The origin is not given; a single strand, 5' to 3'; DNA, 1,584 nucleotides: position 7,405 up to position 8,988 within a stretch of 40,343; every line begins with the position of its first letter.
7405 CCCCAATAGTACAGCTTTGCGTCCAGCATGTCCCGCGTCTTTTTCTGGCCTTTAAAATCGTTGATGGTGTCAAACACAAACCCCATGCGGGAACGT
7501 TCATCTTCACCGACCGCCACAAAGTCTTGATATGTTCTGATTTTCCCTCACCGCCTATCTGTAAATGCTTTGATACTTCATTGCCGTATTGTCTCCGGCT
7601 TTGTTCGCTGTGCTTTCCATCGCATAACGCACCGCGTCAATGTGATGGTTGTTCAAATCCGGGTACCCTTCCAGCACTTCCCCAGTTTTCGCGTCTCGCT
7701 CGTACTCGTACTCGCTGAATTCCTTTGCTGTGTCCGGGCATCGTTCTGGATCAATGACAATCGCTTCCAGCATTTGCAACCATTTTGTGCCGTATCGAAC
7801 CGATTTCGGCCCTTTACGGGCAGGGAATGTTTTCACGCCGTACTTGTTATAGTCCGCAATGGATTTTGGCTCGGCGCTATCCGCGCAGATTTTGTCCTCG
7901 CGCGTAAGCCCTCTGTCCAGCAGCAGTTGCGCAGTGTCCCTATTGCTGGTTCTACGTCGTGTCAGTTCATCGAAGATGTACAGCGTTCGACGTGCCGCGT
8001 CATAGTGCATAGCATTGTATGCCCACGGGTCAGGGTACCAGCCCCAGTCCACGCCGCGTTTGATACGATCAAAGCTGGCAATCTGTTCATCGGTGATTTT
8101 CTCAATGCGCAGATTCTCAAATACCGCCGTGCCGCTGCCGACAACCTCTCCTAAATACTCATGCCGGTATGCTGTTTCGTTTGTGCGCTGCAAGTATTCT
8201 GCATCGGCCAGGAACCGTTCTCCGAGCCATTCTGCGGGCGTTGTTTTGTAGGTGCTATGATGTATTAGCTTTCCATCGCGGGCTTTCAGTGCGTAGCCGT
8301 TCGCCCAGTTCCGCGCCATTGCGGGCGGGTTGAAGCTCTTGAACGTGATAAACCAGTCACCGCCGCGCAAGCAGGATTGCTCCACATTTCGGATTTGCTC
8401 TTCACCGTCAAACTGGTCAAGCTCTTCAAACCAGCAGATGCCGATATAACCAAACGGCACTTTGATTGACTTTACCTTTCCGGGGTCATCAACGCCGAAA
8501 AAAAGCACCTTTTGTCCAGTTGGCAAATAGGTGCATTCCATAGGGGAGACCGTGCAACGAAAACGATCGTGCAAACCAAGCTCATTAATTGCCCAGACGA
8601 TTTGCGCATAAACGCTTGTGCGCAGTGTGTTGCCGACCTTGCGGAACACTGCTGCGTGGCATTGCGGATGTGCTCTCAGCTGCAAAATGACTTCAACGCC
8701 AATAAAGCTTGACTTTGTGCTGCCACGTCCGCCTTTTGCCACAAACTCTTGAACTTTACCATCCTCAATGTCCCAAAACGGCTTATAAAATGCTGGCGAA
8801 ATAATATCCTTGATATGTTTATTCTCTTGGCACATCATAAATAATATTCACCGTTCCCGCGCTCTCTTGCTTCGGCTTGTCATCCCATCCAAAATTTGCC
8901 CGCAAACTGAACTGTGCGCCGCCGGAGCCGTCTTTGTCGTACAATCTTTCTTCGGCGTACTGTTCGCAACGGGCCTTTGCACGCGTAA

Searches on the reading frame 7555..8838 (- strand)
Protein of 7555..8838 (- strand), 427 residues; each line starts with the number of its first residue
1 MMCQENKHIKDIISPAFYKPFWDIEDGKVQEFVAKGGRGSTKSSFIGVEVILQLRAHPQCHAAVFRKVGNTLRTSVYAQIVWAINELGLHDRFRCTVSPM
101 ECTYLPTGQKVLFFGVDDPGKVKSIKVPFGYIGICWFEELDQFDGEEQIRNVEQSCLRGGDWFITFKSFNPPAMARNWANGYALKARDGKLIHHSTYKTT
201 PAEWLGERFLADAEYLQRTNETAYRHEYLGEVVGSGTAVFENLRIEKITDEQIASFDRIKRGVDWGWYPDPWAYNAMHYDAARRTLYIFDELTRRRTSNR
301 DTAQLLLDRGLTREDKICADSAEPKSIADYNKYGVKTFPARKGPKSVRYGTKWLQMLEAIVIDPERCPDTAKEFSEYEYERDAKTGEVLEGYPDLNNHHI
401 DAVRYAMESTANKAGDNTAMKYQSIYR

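Call 69: search_dna_similar(query=window:7555-8838:-, collection=phages, mode=protein, max_rows=12)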
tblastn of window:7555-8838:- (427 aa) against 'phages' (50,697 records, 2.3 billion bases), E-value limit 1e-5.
Records with a match: 1325; places in all: 1330; records where one place covers at least 80% of the query: 875.
Best place of each record, by identity: 90-95% 1; 60-80% 1; <60% 1323.
By first word of the organism name: Streptococcus 239; Staphylococcus 149; Salmonella 135; Enterococcus 87; Bacteroides 83; Clostridium 59; Bacillus 50; Klebsiella 48; Acinetobacter 42; Listeria 38; and 66 more.
By host as written in the record: - 164; Staphylococcus aureus 39; Clostridium sporogenes ATCC-15579 30; Klebsiella pneumoniae 29; Enterococcus faecalis 27; Acinetobacter baumannii 20; Pseudomonas aeruginosa 19; Listeria monocytogenes 18; and 530 more.
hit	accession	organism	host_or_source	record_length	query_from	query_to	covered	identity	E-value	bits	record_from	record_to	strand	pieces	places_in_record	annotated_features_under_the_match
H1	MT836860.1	Bacteriophage sp.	human fecal samples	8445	9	407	93%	61.5%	4e-158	499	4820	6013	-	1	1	record has no annotation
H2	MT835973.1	Bacteriophage sp.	human fecal samples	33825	1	424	99%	50.0%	3e-124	402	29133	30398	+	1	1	record has no annotation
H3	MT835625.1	Bacteriophage sp.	human fecal samples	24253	9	415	95%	50.6%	3e-127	410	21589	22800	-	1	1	record has no annotation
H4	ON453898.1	Blautia phage Montmirail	Blautia coccoides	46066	11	418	96%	48.8%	2e-115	377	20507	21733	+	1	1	terminase large subunit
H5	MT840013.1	Bacteriophage sp.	human fecal samples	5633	13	415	94%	49.4%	2e-120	390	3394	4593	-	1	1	record has no annotation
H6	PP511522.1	Dulem virus 35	Varecia variegata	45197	1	417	98%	47.4%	4e-112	367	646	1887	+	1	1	terminase | hypothetical protein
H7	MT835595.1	Bacteriophage sp.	human fecal samples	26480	9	408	94%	48.5%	2e-120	391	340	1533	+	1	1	record has no annotation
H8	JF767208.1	Clostridium phage phiCP13O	Clostridium perfringens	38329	13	413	94%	46.3%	6e-114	372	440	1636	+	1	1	phage terminase large subunit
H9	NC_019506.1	Clostridium phage phiCP13O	Clostridium perfringens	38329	13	413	94%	46.3%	6e-114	372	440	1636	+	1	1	terminase large subunit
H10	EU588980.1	Clostridium phage phiCP39-O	Clostridium perfringens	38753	13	413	94%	46.3%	6e-114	372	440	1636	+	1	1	large terminase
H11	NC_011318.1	Clostridium phage phiCP39-O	Clostridium perfringens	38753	13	413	94%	46.3%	6e-114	372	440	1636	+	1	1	terminase large subunit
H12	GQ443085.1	Clostridium phage phiCP26F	Clostridium perfringens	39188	13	413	94%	46.3%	6e-114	372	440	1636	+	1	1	phi26F_gp2: phage terminase large subunit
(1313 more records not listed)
